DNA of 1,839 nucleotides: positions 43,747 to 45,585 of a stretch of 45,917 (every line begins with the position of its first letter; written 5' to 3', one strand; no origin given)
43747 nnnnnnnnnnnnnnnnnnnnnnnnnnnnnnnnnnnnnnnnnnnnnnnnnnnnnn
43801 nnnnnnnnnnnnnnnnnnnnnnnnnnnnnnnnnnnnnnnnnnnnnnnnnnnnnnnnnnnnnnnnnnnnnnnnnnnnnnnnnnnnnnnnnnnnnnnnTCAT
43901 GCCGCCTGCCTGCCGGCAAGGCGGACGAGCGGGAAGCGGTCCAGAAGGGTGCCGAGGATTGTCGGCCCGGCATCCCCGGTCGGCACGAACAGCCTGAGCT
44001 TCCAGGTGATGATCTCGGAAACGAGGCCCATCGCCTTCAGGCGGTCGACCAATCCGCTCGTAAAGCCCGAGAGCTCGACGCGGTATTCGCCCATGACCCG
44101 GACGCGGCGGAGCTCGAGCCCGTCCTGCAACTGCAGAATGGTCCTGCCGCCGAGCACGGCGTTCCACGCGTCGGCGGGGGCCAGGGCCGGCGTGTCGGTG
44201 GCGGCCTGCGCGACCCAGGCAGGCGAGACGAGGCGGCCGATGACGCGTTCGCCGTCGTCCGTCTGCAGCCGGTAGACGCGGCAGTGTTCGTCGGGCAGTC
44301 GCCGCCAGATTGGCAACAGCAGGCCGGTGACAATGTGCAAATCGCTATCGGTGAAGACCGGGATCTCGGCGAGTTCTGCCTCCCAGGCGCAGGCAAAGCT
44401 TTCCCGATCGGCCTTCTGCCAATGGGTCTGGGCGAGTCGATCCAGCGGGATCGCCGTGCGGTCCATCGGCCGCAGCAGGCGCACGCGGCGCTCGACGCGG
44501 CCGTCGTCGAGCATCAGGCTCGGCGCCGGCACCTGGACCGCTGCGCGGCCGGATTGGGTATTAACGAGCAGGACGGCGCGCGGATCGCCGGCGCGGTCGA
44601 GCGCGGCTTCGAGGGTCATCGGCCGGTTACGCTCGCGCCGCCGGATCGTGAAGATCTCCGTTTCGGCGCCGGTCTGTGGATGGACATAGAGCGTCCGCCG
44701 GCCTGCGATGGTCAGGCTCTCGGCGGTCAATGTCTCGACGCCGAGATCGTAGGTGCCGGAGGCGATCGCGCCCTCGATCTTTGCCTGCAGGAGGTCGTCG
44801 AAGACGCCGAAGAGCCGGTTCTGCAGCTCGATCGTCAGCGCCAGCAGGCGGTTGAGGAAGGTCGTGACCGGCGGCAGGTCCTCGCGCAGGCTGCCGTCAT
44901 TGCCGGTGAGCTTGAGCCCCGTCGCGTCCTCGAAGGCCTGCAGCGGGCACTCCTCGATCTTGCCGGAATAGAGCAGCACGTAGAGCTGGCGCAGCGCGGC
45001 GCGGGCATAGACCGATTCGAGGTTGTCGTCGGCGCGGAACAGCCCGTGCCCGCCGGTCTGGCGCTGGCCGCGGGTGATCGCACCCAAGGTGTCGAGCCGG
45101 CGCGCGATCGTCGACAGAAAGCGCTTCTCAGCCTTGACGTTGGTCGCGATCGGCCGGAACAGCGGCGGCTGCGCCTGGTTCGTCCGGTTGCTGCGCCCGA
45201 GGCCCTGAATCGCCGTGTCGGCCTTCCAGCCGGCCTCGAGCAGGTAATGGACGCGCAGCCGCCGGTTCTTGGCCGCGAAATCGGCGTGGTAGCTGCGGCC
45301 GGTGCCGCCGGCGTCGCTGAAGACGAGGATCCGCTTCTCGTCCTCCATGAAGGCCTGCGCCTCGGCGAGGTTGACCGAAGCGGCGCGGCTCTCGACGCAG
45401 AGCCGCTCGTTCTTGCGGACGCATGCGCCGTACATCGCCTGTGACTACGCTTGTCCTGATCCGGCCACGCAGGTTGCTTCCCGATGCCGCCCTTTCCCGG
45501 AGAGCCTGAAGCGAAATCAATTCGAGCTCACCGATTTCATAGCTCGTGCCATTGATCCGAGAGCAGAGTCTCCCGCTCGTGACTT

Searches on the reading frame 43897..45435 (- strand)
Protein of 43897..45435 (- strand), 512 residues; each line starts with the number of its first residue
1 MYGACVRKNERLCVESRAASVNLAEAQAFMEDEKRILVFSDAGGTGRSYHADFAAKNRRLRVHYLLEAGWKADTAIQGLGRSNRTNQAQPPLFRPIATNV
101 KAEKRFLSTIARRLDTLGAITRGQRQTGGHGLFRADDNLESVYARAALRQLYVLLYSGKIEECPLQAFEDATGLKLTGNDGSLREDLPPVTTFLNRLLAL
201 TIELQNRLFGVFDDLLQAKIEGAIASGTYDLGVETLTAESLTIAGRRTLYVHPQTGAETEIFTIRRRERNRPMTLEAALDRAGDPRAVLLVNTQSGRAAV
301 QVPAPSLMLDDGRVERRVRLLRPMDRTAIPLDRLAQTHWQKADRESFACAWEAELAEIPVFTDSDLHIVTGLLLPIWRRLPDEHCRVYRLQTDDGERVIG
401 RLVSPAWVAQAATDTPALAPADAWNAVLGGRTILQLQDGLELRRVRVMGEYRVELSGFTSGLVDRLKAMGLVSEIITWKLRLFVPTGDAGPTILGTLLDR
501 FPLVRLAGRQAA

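Call 9: search_protein_families(library=pfam, proteins=[window:43897-45435:-], max_evalue=0.001)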
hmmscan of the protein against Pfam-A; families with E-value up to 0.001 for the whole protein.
window:43897-45435:- (512 aa): 1 family
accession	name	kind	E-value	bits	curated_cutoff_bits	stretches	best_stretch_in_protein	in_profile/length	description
PF13871.12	Helicase_C_4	-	1.6e-86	290.8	30.5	1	8-235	30-271/271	C-terminal domain on Strawberry notch homologue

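Call 52: search_protein_families(library=ncbifam, proteins=[window:43897-45435:-], max_evalue=0.00001)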
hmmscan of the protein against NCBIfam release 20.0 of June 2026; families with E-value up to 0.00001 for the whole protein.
window:43897-45435:- (512 aa): 0 families
